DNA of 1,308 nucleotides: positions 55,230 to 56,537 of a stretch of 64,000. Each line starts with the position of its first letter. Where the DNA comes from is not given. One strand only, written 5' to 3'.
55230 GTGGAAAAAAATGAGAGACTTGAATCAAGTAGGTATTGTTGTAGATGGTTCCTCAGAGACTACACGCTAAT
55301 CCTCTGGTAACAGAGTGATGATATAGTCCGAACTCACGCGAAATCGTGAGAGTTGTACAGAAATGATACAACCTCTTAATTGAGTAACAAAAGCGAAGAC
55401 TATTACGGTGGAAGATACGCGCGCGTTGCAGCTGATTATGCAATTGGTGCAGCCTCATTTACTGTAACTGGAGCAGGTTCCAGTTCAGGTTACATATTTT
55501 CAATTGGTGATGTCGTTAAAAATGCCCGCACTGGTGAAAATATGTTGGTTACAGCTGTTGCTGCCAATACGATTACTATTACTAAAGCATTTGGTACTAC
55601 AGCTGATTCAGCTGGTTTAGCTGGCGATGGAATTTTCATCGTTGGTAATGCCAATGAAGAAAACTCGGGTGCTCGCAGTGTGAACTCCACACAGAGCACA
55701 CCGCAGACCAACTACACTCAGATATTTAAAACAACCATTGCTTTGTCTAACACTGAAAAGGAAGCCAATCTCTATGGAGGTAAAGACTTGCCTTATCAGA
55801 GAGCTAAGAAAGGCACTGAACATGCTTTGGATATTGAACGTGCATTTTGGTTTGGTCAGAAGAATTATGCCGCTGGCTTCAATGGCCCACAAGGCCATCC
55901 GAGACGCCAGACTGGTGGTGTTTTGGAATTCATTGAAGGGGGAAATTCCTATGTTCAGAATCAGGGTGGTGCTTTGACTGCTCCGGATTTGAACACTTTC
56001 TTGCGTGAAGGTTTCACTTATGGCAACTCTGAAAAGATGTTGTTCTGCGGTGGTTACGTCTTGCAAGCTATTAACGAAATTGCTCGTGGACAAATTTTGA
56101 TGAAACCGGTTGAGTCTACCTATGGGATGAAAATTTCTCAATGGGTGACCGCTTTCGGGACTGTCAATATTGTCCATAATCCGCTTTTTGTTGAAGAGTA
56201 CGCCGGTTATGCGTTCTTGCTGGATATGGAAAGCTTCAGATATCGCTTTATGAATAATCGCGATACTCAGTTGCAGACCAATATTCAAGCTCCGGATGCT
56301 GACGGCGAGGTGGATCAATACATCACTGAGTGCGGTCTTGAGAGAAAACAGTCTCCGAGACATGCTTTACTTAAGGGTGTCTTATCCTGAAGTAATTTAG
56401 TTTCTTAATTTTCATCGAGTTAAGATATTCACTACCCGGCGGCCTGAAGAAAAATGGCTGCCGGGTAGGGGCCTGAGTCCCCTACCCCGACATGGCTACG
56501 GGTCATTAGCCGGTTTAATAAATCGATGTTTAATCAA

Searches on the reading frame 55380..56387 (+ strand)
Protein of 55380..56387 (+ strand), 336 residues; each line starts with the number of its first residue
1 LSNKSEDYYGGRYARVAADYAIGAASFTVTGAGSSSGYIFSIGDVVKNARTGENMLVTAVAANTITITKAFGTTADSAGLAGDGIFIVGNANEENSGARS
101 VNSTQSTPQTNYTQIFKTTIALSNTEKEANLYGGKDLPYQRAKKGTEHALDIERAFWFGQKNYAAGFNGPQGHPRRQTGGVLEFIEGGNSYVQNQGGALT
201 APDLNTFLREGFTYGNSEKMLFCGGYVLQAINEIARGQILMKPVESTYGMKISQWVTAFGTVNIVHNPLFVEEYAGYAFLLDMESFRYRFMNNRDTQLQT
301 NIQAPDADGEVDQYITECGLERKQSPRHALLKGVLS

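Call 17: search_protein_families(library=phrogs, proteins=[window:55380-56387:+], max_evalue=0.001)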
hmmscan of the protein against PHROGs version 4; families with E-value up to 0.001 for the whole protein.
window:55380-56387:+ (336 aa): 2 families
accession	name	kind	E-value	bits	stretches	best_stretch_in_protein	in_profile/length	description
phrog_1328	-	head and packaging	3.9e-45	156.1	1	89-334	66-306/583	major head protein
phrog_26635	-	unknown function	6.8e-06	26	1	208-282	346-421/482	-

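Call 38: search_dna_similar(query=window:55380-56387:+, collection=phages, mode=protein, max_evalue=0.001, max_rows=15)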
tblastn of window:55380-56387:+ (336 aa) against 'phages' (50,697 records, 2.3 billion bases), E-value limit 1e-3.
Records with a match: 35; places in all: 35; records where one place covers at least 80% of the query: 18.
Best place of each record, by identity: <60% 35.
By first word of the organism name: Pseudomonas 16; Bacillus 4; Vibrio 3; Campylobacter 2; Bacteroides 2; Roseobacter 1; Caulobacter 1; EBPR 1; Microcystis 1; Clostridium 1; and 3 more.
By host as written in the record: Pseudomonas aeruginosa 12; - 6; Bacillus subtilis 2; Roseobacter sp. (CHUG lineage) 1; Caulobacter sp. 1; Psuedomonas aeruginosa 1; Microcystis elabens 1; Campylobacter jejuni NCTC 12660 1; and 10 more.
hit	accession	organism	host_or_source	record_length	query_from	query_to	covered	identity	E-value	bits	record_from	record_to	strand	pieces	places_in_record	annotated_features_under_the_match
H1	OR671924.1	Roseobacter phage CRP-810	Roseobacter sp. (CHUG lineage)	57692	15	332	95%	30.2%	3e-26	115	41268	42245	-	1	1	major capsid protein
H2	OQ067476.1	Caulobacter phage Kuura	Caulobacter sp.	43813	24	335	93%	30.2%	1e-28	122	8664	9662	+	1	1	putative major capsid protein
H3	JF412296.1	EBPR podovirus 3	-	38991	17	334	95%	27.2%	2e-19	96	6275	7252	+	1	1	gp8: hypothetical protein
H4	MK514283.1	Pseudomonas phage vB_PaeP_TF17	Psuedomonas aeruginosa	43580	14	299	85%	25.7%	1e-13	78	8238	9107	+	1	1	putative major capsid protein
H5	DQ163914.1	Pseudomonas phage 119X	-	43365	14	299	85%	25.7%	4e-13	76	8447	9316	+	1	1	record has no annotation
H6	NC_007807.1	Pseudomonas phage 119X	Pseudomonas aeruginosa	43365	14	299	85%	25.7%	4e-13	76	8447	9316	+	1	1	119X_gp13: major head protein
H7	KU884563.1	Pseudomonas phage PaMx41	Pseudomonas aeruginosa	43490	14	299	85%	25.3%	4e-14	79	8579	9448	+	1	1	major capsid protein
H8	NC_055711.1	Pseudomonas phage PaMx41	Pseudomonas aeruginosa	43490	14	299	85%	25.3%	4e-14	79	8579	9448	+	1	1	major head protein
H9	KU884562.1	Pseudomonas phage PaMx35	Pseudomonas aeruginosa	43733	14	299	85%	25.3%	2e-13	77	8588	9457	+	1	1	major capsid protein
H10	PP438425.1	Microcystis phage Mel-JY34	Microcystis elabens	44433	88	321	70%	30.9%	1e-26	116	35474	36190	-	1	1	putative major capsid protein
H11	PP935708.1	Campylobacter phage vB_CJ12660_3PH123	Campylobacter jejuni NCTC 12660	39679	90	336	74%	29.0%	2e-6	56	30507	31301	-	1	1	hypothetical protein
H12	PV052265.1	Campylobacter phage CC12667_12684_ph15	Campylobacter coli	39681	90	336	74%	29.0%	2e-6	56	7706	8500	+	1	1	major head protein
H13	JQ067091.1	Pseudomonas phage PaMx32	Pseudomonas aeruginosa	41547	14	299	85%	25.0%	7e-14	79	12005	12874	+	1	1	record has no annotation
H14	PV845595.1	Pseudomonas phage Ph_15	Pseudomonas aeruginosa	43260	14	299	85%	25.0%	7e-14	79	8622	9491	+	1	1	major head protein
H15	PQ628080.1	Pseudomonas phage Neko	Pseudomonas aeruginosa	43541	14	299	85%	25.0%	7e-14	79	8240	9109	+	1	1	major head protein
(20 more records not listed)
